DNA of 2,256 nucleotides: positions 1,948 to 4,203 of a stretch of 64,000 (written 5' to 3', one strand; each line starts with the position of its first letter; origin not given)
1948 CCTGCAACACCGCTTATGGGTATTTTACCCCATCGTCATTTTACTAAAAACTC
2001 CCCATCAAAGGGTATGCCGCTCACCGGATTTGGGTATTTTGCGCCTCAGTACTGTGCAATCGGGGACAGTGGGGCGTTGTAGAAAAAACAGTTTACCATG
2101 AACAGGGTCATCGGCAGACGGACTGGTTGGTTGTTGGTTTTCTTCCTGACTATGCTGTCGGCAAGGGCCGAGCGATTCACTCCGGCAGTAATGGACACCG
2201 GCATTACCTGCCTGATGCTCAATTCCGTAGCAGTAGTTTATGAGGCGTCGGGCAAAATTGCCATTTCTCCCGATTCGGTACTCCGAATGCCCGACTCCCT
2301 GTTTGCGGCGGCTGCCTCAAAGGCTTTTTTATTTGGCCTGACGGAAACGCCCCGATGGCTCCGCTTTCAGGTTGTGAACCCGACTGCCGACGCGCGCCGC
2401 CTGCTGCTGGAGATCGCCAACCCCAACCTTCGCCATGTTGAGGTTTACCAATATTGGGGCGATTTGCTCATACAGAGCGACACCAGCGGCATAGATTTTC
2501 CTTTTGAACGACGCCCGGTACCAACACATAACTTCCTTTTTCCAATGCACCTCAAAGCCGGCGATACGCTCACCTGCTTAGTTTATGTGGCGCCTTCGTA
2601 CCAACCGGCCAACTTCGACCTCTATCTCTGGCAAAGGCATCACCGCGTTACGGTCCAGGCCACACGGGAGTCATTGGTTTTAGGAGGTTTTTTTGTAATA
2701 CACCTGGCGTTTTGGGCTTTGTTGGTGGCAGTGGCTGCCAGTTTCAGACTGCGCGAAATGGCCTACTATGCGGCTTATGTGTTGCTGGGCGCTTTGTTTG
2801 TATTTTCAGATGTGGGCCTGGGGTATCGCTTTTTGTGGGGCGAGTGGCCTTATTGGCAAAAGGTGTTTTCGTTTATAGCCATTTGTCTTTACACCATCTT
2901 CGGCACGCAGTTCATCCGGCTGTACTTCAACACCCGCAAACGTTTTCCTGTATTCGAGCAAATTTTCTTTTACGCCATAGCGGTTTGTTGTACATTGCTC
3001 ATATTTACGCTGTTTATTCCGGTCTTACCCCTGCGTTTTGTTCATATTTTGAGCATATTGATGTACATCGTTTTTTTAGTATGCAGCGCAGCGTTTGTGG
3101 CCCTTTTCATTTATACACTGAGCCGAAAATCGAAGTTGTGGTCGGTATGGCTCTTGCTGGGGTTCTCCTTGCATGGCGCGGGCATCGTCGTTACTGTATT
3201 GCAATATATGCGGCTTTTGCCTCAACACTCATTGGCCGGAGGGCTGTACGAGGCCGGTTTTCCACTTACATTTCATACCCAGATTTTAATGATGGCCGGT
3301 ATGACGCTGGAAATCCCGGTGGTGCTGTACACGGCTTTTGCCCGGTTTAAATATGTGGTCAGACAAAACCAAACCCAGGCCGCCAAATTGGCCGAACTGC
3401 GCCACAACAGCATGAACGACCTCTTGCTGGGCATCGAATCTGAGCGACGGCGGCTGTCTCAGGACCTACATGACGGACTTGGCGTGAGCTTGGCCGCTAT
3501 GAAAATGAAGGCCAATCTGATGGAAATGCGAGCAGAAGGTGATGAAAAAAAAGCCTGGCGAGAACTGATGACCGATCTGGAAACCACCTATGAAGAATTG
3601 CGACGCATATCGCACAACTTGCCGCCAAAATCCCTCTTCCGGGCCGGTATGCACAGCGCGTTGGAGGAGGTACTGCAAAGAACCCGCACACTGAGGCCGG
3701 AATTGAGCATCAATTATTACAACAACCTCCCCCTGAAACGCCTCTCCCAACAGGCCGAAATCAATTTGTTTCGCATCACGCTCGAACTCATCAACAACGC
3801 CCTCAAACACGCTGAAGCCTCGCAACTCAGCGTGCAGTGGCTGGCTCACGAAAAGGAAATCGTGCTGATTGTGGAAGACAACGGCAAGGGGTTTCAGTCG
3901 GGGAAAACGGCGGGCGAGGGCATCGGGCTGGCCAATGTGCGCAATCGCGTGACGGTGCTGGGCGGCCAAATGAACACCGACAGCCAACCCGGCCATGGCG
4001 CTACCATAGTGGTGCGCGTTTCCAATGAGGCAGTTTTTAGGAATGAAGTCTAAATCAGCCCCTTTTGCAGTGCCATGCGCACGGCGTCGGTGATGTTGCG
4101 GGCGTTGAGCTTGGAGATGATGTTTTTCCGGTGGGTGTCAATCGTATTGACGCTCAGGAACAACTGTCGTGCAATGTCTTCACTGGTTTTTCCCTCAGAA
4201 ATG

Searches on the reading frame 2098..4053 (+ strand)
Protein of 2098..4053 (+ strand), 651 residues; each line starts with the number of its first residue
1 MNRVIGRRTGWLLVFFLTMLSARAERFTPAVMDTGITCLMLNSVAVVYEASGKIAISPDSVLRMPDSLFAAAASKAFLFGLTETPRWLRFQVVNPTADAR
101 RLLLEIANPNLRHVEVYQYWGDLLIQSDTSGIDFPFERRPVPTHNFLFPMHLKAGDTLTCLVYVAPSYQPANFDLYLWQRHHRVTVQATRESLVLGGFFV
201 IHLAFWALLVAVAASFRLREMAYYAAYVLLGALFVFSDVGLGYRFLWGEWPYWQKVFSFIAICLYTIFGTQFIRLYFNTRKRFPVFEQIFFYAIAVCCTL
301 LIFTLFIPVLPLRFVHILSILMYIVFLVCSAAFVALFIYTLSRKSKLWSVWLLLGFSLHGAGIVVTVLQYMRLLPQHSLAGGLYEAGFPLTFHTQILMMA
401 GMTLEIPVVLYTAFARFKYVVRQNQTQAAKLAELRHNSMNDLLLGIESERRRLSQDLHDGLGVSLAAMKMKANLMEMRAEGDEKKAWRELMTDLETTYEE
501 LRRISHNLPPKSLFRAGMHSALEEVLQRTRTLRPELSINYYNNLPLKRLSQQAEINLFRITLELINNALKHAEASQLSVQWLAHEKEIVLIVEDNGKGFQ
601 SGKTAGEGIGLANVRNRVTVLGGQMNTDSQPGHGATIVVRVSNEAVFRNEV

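Call 56: find_encoding_contigs(protein=window:2098-4053:+, flank=10000, max_places=1)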
Protein window:2098-4053:+ (651 aa): 7 contigs read that carry it; 1 place shown.
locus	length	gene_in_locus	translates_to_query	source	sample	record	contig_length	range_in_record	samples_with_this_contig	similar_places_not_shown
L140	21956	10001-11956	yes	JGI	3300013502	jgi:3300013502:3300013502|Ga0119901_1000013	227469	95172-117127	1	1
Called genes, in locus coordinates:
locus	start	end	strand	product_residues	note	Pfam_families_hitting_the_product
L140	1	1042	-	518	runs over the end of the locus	PF01266:DAO, PF03486:HI0933_like (faint), PF01593:Amino_oxidase, PF13450:NAD_binding_8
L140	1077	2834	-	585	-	PF13180:PDZ_2, PF14685:PDZ_Tricorn (faint), PF04495:GRASP55_65 (faint), PF00595:PDZ (weak), PF13180:PDZ_2, PF13180:PDZ_2, PF17820:PDZ_6 (weak), PF18962:Por_Secre_tail, +1 more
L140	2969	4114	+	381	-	PF02771:Acyl-CoA_dh_N, PF02770:Acyl-CoA_dh_M, PF00441:Acyl-CoA_dh_1, PF22924:ACOX_C_alpha1 (weak), PF08028:Acyl-CoA_dh_2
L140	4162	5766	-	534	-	PF00890:FAD_binding_2, PF07992:Pyr_redox_2 (faint), PF02910:Succ_DH_flav_C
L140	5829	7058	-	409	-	PF01520:Amidase_3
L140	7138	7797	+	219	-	PF03379:CcmB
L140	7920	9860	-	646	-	-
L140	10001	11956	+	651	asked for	PF07696:7TMR-DISMED2, PF07695:7TMR-DISM_7TM, PF07730:HisKA_3, PF02518:HATPase_c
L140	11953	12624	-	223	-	PF00072:Response_reg, PF00196:GerE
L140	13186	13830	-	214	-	-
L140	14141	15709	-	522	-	PF01145:Band_7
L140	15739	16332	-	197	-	-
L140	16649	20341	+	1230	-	PF13620:CarboxypepD_reg, PF13715:CarbopepD_reg_2, PF07715:Plug, PF14905:OMP_b-brl_3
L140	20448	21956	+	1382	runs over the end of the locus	-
